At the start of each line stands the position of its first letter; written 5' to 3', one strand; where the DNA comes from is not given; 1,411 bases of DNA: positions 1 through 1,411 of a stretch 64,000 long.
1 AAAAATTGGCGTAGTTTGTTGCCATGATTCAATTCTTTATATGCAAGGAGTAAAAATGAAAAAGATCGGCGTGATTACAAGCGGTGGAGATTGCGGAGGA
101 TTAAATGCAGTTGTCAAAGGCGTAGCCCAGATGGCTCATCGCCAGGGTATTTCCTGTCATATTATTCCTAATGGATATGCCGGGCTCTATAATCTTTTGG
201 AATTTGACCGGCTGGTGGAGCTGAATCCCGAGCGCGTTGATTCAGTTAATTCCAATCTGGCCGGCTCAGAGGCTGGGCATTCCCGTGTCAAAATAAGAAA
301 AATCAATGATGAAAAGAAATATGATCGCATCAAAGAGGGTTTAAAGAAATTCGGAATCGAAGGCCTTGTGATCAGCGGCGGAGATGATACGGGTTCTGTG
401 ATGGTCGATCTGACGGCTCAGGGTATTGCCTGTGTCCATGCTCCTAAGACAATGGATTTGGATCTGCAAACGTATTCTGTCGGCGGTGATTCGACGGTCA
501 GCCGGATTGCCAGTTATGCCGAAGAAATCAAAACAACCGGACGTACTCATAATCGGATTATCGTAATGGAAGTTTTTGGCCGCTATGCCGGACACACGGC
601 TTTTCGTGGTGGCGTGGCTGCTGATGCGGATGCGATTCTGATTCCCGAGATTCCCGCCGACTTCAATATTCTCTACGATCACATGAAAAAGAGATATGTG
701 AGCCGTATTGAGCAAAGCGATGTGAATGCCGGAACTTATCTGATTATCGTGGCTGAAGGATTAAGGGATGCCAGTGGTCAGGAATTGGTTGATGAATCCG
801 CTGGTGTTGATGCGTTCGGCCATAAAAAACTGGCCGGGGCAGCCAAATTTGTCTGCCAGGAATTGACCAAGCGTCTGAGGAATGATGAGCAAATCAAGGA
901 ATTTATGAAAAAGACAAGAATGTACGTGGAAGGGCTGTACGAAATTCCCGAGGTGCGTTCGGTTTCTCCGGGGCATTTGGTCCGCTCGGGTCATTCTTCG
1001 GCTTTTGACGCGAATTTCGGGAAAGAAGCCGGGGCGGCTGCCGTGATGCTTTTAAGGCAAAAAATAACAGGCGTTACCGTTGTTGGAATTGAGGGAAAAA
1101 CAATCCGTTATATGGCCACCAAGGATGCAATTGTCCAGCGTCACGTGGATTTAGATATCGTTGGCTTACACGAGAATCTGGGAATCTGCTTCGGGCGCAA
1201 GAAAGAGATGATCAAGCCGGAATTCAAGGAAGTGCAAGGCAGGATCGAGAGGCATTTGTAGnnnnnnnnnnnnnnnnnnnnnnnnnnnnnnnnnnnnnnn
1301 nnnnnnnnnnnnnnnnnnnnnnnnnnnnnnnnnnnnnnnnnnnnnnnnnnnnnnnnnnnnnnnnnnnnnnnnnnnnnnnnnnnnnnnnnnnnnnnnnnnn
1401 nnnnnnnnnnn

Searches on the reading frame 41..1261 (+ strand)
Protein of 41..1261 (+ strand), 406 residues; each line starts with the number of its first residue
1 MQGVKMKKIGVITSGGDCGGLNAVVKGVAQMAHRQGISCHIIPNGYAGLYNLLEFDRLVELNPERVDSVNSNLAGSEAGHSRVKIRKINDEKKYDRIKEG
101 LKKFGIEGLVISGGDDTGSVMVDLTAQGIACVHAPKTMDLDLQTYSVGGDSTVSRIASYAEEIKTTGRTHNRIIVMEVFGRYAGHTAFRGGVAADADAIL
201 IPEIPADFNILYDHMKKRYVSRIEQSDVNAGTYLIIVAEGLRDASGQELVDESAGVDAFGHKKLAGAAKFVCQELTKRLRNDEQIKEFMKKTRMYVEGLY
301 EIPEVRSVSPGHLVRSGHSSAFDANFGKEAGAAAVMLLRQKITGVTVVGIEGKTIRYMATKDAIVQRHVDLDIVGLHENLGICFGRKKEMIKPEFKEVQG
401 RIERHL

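Call 52: search_protein_families(library=pfam, proteins=[window:41-1261:+], max_evalue=0.00001)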
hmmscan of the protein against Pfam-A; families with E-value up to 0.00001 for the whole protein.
window:41-1261:+ (406 aa): 1 family
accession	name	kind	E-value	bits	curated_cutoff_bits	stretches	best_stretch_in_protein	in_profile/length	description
PF00365.25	PFK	-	4.7e-58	197.2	30.9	1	8-337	1-276/277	Phosphofructokinase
